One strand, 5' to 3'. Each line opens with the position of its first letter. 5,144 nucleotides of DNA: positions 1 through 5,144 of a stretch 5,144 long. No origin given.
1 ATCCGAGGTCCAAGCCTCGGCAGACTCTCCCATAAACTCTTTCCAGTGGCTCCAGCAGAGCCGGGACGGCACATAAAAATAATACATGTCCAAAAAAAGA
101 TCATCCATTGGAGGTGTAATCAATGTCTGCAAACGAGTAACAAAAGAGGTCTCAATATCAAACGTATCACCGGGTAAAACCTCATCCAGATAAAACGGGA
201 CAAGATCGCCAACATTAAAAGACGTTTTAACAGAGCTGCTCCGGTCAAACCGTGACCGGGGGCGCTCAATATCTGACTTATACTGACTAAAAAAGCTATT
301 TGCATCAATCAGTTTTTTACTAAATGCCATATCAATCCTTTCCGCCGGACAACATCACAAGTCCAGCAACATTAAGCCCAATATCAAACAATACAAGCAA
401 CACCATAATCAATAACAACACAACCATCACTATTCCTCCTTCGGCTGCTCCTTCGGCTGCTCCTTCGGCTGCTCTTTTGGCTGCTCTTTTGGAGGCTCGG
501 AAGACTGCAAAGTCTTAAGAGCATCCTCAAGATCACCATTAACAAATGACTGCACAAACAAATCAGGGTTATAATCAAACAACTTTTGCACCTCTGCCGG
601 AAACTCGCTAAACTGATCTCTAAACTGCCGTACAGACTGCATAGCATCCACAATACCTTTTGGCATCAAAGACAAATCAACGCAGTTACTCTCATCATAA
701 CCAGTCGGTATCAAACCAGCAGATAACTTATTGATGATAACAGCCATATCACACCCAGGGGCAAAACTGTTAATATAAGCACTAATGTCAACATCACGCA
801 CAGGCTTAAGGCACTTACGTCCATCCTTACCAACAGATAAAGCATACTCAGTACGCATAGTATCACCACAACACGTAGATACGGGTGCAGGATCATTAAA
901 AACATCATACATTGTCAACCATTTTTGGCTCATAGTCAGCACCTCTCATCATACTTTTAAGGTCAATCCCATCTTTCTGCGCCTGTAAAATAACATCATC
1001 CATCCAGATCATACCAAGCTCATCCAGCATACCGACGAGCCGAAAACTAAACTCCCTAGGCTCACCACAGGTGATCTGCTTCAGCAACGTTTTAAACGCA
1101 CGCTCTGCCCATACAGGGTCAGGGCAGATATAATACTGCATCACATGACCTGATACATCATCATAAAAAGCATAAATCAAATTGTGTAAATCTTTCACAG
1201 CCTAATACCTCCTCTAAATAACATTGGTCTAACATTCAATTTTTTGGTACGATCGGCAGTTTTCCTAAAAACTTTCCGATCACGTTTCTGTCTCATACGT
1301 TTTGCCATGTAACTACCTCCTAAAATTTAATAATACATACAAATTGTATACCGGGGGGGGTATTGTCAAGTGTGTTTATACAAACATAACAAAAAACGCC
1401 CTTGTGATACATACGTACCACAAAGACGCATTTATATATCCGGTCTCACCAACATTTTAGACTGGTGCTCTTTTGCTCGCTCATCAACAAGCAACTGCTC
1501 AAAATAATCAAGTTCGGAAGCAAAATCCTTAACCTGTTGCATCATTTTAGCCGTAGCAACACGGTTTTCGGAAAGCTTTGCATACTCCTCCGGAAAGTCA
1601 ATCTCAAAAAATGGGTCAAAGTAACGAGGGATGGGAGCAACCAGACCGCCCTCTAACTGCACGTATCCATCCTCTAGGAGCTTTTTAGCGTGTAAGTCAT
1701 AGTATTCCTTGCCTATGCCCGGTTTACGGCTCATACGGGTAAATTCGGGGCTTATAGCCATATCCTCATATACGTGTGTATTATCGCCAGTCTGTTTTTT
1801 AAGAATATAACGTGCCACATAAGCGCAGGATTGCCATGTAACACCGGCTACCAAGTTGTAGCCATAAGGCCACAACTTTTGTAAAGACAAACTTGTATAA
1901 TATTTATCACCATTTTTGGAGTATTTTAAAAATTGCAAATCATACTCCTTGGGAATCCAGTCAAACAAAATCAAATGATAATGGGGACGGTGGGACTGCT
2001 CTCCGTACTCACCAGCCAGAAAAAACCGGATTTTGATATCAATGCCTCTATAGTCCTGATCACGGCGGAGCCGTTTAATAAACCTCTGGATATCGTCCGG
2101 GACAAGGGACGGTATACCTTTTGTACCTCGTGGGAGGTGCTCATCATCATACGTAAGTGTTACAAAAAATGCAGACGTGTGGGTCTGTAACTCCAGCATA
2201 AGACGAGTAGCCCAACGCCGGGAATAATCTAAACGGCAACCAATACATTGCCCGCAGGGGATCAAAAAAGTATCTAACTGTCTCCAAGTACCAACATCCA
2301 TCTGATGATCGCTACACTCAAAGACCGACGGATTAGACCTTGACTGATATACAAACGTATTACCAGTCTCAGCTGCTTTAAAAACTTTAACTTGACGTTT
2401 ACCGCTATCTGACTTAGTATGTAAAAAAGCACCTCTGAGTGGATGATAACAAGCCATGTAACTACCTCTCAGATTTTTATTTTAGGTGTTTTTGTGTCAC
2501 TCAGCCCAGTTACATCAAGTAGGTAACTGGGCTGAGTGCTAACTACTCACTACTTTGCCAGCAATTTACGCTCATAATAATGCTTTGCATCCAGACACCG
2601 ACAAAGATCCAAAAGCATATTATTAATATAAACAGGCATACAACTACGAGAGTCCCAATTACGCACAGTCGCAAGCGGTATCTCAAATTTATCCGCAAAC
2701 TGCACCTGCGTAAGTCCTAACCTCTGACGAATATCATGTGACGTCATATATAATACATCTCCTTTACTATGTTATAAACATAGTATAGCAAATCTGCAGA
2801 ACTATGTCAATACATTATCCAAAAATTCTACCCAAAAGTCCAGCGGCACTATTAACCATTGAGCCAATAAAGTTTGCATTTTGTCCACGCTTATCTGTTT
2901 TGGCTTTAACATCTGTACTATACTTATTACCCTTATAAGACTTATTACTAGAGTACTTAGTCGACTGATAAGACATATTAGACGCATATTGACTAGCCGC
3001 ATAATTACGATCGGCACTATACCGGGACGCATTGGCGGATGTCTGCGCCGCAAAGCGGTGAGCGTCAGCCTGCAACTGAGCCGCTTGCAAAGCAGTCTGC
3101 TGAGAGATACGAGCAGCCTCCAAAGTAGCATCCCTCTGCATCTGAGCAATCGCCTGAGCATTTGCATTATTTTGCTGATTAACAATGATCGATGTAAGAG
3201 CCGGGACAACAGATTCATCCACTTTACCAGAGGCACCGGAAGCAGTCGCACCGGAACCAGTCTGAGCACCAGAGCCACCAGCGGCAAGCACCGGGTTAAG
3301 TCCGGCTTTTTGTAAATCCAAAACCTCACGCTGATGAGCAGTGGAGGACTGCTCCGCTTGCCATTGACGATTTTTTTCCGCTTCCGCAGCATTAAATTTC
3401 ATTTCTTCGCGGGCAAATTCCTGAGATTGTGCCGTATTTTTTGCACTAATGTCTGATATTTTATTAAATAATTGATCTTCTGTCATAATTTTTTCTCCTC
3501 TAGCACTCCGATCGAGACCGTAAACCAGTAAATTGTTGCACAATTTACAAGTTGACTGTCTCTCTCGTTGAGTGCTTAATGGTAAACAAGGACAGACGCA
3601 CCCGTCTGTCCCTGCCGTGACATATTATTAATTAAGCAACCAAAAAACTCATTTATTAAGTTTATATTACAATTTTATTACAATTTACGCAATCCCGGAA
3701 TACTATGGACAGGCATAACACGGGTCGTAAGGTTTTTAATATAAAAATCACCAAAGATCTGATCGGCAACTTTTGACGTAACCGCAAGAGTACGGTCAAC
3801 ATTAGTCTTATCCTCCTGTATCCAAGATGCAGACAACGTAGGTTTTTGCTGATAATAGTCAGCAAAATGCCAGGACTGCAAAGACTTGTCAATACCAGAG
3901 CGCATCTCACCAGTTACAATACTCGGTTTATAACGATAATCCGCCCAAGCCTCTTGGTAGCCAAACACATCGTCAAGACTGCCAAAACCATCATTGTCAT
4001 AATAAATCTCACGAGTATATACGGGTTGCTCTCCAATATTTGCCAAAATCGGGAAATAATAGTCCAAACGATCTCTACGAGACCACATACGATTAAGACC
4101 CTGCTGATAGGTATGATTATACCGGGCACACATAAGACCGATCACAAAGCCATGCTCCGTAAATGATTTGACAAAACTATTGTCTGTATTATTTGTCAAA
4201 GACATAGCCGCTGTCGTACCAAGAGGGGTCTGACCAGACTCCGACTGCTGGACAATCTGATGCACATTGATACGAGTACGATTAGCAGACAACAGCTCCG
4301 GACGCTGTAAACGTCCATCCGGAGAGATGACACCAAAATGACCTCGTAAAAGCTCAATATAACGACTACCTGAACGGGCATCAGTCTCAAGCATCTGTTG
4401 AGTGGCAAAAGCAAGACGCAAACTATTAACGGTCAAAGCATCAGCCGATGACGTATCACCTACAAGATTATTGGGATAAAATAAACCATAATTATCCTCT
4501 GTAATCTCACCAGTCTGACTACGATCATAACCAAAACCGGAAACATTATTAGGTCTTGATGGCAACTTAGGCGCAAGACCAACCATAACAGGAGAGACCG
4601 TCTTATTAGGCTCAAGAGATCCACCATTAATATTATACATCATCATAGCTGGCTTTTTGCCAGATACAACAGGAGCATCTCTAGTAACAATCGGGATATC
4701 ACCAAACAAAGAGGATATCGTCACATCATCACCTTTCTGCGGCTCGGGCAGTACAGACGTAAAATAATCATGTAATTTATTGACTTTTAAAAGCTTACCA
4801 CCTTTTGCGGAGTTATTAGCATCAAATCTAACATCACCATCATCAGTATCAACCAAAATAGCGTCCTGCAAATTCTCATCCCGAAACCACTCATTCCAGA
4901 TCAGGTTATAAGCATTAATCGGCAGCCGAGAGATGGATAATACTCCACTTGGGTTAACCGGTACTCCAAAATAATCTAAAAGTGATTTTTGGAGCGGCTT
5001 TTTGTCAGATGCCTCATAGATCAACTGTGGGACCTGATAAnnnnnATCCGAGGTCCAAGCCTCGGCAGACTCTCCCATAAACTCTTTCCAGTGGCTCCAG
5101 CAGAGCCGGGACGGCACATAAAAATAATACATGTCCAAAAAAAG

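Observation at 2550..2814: Antitoxin-like XRE HTH regulator with its own promoter and operator in the VP2-VP4 accessory slot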

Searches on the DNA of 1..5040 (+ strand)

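Call 8: search_dna_similar(query=window:1-5040:+, collection=phages, mode=near)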
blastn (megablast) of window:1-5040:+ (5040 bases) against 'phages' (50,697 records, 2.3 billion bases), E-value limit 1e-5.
Records with a match: 9; places in all: 9; records where one place covers at least 80% of the query: 0.
Best place of each record, by identity: >=99% 1; 95-99% 1; 90-95% 2; 80-90% 2; 60-80% 3.
By first word of the organism name: bajarodmic 4; Dulem 2; Microviridae 2; Apis 1.
By host as written in the record: - 5; Eulemur coronatus 1; Varecia variegata 1; Peromyscus fraterculus 1; Apis mellifera carnica 1.
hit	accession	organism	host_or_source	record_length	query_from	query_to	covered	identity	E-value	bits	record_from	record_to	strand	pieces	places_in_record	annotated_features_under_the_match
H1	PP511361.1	Dulem virus 137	Eulemur coronatus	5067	3112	4433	26%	77.5%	0e+0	761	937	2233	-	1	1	major capsid protein | DNA pilot protein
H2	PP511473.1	Dulem virus 137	Varecia variegata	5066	3112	4433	26%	77.5%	0e+0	761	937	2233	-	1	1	major capsid protein | DNA pilot protein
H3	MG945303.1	Microviridae sp.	pig feces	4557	3784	4157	7%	72.0%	8e-16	94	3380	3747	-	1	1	similar to VP1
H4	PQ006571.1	bajarodmic virus 40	Neotoma bryanti feces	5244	3898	3975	2%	82.1%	5e-8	68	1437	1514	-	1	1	major capsid protein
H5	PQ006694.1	bajarodmic virus 40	Neotoma bryanti feces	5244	3898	3975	2%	82.1%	5e-8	68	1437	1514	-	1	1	major capsid protein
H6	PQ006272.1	bajarodmic virus 174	Peromyscus fraterculus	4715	4864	4913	1%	94.0%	9e-11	77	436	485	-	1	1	major capsid protein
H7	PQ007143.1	bajarodmic virus 895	Neotoma bryanti feces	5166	2494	2538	1%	95.6%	1e-9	73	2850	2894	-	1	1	none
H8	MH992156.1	Apis mellifera associated microvirus 1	Apis mellifera carnica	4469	4876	4914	1%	94.9%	2e-6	62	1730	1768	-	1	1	major capsid protein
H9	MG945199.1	Microviridae sp.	pig feces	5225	3934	3965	1%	100.0%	9e-6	60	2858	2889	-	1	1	similar to VP1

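Call 89: search_dna_similar(query=window:2494-2542:-, collection=phages, mode=distant, max_evalue=0.01, max_rows=40, rows=spread)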
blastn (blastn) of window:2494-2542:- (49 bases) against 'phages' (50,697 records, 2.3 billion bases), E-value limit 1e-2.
Records with a match: 198; places in all: 200; records where one place covers at least 80% of the query: 139.
Best place of each record, by identity: 95-99% 1; 90-95% 21; 80-90% 175; 60-80% 1.
By first word of the organism name: Microviridae 82; Dulem 43; bajarodmic 19; Gokushovirus 10; Gokushovirinae 9; Microvirus 7; Capybara 4; Apis 4; Rattus 3; Lynx 3; and 8 more.
By host as written in the record: - 85; Ciona robusta 19; Varecia variegata 16; Homo sapiens 9; Propithecus coquereli 8; Lemur catta 8; Eulemur coronatus 6; Peromyscus fraterculus 5; and 19 more.
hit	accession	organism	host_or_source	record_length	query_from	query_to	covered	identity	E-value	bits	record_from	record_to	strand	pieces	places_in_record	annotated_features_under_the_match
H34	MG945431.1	Microviridae sp.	pig feces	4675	2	49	98%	89.8%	7e-9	64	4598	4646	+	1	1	none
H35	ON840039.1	Rattus norvegicus microvirus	Rattus norvegicus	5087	5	49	92%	91.3%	7e-9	63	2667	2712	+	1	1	none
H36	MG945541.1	Microviridae sp.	pig feces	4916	5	49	92%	91.1%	2e-8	61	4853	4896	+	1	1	none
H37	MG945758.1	Microviridae sp.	pig feces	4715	4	49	94%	87.2%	1e-6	55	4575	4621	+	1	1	none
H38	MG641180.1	Lynx canadensis associated microvirus CLP 9366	Lynx canadensis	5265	4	49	94%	87.0%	3e-7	57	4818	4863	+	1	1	none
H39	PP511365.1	Dulem virus 111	Eulemur coronatus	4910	5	49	92%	88.9%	8e-8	60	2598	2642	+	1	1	none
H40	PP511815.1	Dulem virus 190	Propithecus coquereli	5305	5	49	92%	88.9%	8e-8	60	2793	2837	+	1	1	none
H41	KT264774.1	Gokushovirus WZ-2015a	bird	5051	1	49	100%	80.4%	6e-3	43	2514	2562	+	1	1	none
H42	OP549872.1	Microvirus sp.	Homo sapiens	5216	5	49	92%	87.2%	1e-5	52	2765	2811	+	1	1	none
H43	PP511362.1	Dulem virus 136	Eulemur coronatus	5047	4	49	94%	85.1%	4e-5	51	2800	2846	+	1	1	none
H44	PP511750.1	Dulem virus 136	Lemur catta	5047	4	49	94%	85.1%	4e-5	51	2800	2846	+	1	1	none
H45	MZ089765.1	Microvirus mar19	Marmota flaviventris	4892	5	49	92%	86.7%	1e-6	55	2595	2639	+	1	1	none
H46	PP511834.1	Dulem virus 121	Propithecus coquereli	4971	5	49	92%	86.7%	1e-6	55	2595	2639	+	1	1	none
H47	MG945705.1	Microviridae sp.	pig feces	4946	6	49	90%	88.6%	3e-7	58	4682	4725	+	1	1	none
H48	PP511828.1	Dulem virus 142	Propithecus coquereli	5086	6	49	90%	88.6%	4e-6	55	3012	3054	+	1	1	none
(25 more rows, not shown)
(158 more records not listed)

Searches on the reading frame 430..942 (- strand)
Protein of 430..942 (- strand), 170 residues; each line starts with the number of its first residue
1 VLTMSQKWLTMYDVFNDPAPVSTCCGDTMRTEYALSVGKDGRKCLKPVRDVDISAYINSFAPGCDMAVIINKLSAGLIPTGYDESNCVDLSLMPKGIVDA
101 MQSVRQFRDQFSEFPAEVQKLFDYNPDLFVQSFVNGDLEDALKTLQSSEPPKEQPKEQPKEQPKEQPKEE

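Call 3: search_protein_families(library=pfam, proteins=[window:430-942:-], max_evalue=0.1)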
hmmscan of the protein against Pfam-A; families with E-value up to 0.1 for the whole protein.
window:430-942:- (170 aa): 1 family
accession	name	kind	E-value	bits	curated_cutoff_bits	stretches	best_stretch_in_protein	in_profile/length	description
PF09675.16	Chlamy_scaf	-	2.9e-20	73.2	25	1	39-165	5-131/134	Chlamydia-phage Chp2 scaffold (Chlamy_scaf)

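Call 4: search_protein_families(library=phrogs, proteins=[window:430-942:-], max_evalue=0.01)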
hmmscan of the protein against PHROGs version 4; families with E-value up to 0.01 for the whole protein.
window:430-942:- (170 aa): 3 families
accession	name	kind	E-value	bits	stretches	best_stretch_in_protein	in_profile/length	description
phrog_1642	-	head and packaging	2.3e-16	61.1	1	30-167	7-137/152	virion structural protein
phrog_24439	-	head and packaging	4.9e-06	27.6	1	85-163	4-80/82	virion structural protein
phrog_24309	-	head and packaging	2.4e-05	25.5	1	20-74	11-65/136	virion structural protein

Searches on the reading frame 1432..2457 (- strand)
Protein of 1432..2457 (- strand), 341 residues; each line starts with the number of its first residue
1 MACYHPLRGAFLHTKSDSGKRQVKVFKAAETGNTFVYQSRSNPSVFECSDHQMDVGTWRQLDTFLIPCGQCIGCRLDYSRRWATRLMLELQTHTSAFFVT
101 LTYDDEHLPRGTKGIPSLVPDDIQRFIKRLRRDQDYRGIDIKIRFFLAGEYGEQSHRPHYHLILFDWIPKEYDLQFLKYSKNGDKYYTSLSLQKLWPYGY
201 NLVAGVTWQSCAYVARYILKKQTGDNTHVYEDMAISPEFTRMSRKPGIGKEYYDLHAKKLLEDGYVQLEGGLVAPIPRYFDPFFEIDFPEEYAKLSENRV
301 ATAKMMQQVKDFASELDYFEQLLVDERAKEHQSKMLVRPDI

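Call 3: search_protein_families(library=pfam, proteins=[window:1432-2457:-], max_evalue=0.1)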
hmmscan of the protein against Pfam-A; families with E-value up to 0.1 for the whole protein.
window:1432-2457:- (341 aa): 1 family
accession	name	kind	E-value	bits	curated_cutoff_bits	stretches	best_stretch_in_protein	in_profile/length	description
PF23343.2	REP_ORF2-G2P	-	8.7e-20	71.3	27.8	1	97-221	2-98/99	Replication-associated protein ORF2/G2P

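Call 4: search_protein_families(library=phrogs, proteins=[window:1432-2457:-], max_evalue=0.01)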
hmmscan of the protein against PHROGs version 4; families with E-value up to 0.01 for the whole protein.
window:1432-2457:- (341 aa): 4 families
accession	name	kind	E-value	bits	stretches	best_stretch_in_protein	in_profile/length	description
phrog_942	-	DNA, RNA and nucleotide metabolism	1e-110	372.4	1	1-338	59-353/501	replication initiation protein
phrog_29197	-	unknown function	1.1e-40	140.6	1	1-167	1-170/187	-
phrog_3584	-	DNA, RNA and nucleotide metabolism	5.8e-09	36.7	1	93-164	66-134/265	replication initiation protein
phrog_713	-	DNA, RNA and nucleotide metabolism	3.3e-05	23.9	1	83-201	103-226/432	DNA replication initiation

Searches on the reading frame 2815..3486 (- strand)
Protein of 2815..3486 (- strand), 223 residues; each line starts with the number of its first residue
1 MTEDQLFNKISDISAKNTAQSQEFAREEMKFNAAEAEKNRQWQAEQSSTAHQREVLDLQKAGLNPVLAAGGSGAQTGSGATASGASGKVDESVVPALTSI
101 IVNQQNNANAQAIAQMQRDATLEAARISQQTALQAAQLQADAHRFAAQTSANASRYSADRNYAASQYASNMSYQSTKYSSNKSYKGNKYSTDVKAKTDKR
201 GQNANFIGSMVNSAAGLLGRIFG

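Call 3: search_protein_families(library=pfam, proteins=[window:2815-3486:-], max_evalue=0.1)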
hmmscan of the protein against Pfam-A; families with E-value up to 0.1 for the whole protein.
window:2815-3486:- (223 aa): 0 families

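Call 4: search_protein_families(library=phrogs, proteins=[window:2815-3486:-], max_evalue=0.01)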
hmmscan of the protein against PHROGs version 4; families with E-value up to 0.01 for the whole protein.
window:2815-3486:- (223 aa): 16 families
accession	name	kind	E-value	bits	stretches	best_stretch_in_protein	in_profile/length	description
phrog_5158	-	unknown function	5.6e-50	171.7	1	7-211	35-266/322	-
phrog_21483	-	unknown function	1.5e-28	101.3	1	16-209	83-272/303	-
phrog_34374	-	tail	1.7e-17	64.6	1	20-87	161-230/310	pilot protein for DNA ejection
phrog_22637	-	tail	2.1e-17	64.7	1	25-159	21-165/264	pilot protein for DNA ejection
phrog_8742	-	tail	5.2e-16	60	1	29-186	126-286/287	pilot protein for DNA ejection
phrog_11693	-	tail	2.8e-15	58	1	14-212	19-215/228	pilot protein for DNA ejection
phrog_8693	-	tail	1.4e-14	55.7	1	18-156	14-149/258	pilot protein for DNA ejection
phrog_18604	-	tail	1.7e-13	51.5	1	14-207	90-275/284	minor tail protein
phrog_27063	-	tail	4.2e-13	50.6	1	19-183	42-205/306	pilot protein for DNA ejection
phrog_35928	-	tail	3.4e-12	47.5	1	21-102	59-141/172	pilot protein for DNA ejection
phrog_20617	-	tail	3.7e-11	44.6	1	35-170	24-165/200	minor tail protein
phrog_16516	-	tail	7.6e-10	40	1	19-99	37-110/186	minor tail protein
phrog_25360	-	unknown function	3.7e-09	37.5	1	24-166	47-182/316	-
phrog_8689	-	tail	1.9e-07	32.1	1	15-178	30-214/327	pilot protein for DNA ejection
phrog_23656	-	head and packaging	8e-06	26.6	1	42-132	3-87/175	virion structural protein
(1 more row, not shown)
